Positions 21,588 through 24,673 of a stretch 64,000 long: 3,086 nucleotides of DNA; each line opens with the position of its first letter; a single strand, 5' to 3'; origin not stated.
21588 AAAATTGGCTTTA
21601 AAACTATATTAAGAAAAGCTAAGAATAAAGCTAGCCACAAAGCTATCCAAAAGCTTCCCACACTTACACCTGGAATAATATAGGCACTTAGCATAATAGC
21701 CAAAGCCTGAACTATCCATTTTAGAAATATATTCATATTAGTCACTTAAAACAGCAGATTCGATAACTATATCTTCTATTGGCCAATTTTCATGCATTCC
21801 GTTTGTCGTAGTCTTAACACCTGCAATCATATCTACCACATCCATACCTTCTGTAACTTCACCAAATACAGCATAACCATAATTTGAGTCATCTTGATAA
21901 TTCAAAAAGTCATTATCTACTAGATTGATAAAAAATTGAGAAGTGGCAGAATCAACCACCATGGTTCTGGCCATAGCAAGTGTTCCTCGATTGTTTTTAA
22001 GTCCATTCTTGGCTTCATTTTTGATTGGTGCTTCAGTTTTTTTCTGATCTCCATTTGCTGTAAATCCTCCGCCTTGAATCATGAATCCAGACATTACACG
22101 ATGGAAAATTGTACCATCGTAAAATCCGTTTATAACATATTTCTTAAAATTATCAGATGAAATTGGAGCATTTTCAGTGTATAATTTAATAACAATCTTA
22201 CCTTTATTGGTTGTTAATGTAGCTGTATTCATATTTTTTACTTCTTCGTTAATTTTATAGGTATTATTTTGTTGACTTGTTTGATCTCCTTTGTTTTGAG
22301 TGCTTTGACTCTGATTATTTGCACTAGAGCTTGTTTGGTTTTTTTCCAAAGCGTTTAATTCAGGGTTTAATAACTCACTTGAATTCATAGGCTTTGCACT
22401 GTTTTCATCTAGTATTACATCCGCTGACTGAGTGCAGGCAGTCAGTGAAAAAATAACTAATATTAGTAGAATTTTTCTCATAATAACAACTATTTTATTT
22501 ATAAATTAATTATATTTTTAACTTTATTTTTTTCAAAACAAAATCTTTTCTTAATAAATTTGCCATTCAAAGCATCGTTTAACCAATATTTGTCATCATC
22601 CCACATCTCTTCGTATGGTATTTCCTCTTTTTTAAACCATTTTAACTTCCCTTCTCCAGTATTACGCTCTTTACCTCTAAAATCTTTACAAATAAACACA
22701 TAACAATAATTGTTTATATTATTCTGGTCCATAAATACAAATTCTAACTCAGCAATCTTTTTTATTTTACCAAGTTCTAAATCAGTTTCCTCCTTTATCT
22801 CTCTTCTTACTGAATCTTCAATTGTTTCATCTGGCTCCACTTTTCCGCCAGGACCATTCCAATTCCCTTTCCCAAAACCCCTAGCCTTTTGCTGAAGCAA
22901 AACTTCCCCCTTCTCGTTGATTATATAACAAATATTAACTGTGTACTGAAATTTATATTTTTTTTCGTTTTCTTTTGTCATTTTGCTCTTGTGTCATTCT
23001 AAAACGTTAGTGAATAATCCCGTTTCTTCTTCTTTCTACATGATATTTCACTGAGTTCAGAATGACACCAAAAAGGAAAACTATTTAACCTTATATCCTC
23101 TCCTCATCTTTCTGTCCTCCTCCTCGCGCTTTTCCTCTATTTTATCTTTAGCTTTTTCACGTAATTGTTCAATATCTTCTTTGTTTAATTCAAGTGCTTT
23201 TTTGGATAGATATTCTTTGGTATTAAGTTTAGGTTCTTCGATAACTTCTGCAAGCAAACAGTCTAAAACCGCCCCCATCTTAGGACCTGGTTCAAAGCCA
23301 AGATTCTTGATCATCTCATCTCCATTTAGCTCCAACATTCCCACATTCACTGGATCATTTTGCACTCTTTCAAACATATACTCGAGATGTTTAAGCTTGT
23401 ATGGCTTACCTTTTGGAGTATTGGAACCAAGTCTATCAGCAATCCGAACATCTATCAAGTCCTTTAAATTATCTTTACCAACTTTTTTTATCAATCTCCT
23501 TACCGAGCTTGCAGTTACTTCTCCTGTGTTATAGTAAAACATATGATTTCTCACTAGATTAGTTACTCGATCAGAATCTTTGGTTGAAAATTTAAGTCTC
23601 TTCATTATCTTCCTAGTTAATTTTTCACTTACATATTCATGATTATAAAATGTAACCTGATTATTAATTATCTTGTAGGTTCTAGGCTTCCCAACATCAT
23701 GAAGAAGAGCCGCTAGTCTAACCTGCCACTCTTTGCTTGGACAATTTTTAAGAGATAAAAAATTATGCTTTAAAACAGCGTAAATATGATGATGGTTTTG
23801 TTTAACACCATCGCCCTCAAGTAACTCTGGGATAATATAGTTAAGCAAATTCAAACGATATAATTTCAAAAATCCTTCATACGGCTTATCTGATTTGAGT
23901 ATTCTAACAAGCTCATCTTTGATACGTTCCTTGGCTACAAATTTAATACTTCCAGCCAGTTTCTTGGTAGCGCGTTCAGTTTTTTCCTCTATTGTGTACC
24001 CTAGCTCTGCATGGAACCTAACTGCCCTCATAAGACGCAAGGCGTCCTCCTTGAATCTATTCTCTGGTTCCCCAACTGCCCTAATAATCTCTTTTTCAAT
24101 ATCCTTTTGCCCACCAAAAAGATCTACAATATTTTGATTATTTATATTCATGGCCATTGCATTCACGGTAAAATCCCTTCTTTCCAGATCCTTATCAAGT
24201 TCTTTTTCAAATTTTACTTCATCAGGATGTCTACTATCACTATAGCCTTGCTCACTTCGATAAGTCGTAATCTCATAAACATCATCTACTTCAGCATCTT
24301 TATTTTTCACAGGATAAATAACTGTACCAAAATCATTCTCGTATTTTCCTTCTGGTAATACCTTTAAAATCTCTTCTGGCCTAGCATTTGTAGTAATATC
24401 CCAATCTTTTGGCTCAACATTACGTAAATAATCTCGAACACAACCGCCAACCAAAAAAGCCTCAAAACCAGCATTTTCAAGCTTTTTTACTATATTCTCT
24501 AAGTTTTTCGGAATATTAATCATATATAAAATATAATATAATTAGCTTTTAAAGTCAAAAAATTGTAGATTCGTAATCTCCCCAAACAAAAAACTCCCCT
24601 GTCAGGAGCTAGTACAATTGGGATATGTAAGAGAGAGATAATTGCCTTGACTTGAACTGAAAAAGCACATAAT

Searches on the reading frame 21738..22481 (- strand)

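Call 47: search_protein_families(library=pfam, proteins=[window:21738-22481:-], max_evalue=0.0001)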
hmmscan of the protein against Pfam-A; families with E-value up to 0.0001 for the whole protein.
window:21738-22481:- (247 aa): 1 family
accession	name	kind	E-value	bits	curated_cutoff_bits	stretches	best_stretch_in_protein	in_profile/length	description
PF00160.26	Pro_isomerase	-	6.3e-46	156.9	21.7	1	88-243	3-157/159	Cyclophilin type peptidyl-prolyl cis-trans isomerase/CLD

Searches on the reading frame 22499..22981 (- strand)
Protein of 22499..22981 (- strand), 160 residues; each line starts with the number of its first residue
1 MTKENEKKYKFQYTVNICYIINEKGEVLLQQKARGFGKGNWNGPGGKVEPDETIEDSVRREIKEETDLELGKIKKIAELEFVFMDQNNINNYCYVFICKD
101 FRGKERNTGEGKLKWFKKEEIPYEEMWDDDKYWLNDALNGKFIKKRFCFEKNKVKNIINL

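Call 47: search_protein_families(library=pfam, proteins=[window:22499-22981:-], max_evalue=0.0001)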
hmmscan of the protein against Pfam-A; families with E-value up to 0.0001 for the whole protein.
window:22499-22981:- (160 aa): 2 families
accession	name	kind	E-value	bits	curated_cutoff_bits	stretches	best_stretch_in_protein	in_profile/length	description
PF00293.34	NUDIX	-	1.1e-21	77.7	21.1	1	12-134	3-131/134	NUDIX domain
PF14815.12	NUDIX_4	-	3.8e-07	30.3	35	1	17-122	2-99/113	NUDIX domain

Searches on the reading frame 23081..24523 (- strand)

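Call 47: search_protein_families(library=pfam, proteins=[window:23081-24523:-], max_evalue=0.0001)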
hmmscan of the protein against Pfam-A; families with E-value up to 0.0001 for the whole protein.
window:23081-24523:- (480 aa): 4 families
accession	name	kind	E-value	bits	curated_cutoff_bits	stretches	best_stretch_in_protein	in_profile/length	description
PF01743.26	PolyA_pol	-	8.3e-36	123.5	23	1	22-148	1-126/126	Poly A polymerase head domain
PF12627.12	PolyA_pol_RNAbd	-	9.8e-17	60.9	22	1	175-234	1-60/64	Probable RNA and SrmB- binding site of polymerase A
PF01966.28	HD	-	1.4e-12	48.3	22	1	267-365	26-113/116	HD domain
PF13735.12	tRNA_NucTran2_2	-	5.4e-09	36.6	27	1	299-441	20-147/149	tRNA nucleotidyltransferase domain 2 putative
